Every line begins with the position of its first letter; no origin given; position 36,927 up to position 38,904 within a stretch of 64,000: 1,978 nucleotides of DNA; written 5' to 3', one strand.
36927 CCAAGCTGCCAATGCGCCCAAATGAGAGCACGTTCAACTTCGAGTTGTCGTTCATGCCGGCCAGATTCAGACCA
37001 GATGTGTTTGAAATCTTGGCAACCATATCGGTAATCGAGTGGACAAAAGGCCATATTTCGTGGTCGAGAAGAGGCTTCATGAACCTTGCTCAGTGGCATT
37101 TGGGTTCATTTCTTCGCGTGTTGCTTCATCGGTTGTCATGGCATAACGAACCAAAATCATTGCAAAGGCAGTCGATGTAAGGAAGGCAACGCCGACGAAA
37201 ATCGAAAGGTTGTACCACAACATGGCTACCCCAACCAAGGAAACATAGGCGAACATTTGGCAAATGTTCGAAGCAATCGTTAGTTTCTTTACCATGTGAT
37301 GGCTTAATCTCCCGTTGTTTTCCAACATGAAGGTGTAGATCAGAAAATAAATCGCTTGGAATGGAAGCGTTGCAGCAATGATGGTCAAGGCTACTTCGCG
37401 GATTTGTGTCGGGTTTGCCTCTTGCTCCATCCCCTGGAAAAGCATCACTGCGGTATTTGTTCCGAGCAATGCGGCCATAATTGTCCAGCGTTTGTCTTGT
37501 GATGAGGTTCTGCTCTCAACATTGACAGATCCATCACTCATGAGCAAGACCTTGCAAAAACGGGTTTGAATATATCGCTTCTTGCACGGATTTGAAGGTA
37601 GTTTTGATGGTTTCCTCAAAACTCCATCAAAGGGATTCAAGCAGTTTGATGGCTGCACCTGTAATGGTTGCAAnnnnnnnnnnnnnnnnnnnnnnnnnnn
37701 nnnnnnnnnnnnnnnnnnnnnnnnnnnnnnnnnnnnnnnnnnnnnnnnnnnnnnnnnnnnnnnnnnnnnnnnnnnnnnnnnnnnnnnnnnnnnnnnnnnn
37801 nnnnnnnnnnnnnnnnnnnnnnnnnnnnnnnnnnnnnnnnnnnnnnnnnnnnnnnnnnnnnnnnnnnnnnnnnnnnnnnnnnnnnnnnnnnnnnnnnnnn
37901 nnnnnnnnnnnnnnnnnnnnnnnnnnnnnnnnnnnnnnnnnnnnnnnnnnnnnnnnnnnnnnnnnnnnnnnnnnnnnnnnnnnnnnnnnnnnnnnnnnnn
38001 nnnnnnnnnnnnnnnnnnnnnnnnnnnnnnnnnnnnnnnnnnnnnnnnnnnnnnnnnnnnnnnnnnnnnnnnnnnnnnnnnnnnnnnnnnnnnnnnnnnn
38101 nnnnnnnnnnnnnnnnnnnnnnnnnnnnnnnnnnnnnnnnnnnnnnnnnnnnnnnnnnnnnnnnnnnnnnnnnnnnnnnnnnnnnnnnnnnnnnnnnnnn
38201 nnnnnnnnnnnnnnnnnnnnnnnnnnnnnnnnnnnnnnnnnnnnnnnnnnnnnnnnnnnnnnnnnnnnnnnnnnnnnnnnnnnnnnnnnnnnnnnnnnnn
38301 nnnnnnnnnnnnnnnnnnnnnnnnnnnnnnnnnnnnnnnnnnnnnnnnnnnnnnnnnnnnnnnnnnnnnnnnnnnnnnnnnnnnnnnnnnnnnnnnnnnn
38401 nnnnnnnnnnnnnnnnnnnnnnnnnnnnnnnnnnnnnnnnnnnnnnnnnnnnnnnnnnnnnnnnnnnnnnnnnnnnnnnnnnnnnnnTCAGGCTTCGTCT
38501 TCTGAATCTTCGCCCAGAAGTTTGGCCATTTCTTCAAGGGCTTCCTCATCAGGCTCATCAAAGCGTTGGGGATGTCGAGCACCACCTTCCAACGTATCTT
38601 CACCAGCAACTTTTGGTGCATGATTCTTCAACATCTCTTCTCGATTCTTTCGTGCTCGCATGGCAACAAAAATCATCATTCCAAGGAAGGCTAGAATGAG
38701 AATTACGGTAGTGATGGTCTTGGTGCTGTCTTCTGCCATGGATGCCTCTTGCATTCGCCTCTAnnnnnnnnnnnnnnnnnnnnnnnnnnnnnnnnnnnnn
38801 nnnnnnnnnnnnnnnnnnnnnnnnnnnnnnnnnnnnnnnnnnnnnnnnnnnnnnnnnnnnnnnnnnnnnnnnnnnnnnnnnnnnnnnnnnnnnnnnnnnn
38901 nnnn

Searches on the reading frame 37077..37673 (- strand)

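Call 7: search_protein_families(library=ncbifam, proteins=[window:37077-37673:-], max_evalue=0.1)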
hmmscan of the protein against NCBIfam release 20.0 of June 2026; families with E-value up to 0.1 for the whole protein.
window:37077-37673:- (198 aa): 0 families

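Call 8: search_protein_families(library=pfam, proteins=[window:37077-37673:-], max_evalue=0.1)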
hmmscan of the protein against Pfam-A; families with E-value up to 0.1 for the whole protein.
window:37077-37673:- (198 aa): 2 families
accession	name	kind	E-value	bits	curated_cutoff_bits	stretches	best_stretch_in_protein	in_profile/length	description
PF04235.18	DUF418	-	0.0073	16.7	23.6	1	84-151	10-75/163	Protein of unknown function (DUF418)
PF14034.11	Spore_YtrH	-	0.095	13.3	27.2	1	44-115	27-98/101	Sporulation protein YtrH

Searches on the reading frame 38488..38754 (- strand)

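Call 7: search_protein_families(library=ncbifam, proteins=[window:38488-38754:-], max_evalue=0.1)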
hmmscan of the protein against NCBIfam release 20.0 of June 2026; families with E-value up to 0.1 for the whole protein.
window:38488-38754:- (88 aa): 2 families
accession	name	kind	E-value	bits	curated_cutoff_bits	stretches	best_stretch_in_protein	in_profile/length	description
NF007761.0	PRK10443.1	equivalog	0.07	12.2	433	1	10-85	42-117/311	pyrimidine-specific ribonucleoside hydrolase RihA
NF053725.2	Rv3103c_TM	domain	0.09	12.5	24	0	15-27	6-18/26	Rv3103c transmembrane domain-containing protein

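Call 8: search_protein_families(library=pfam, proteins=[window:38488-38754:-], max_evalue=0.1)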
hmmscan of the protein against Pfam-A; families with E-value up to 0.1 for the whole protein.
window:38488-38754:- (88 aa): 0 families
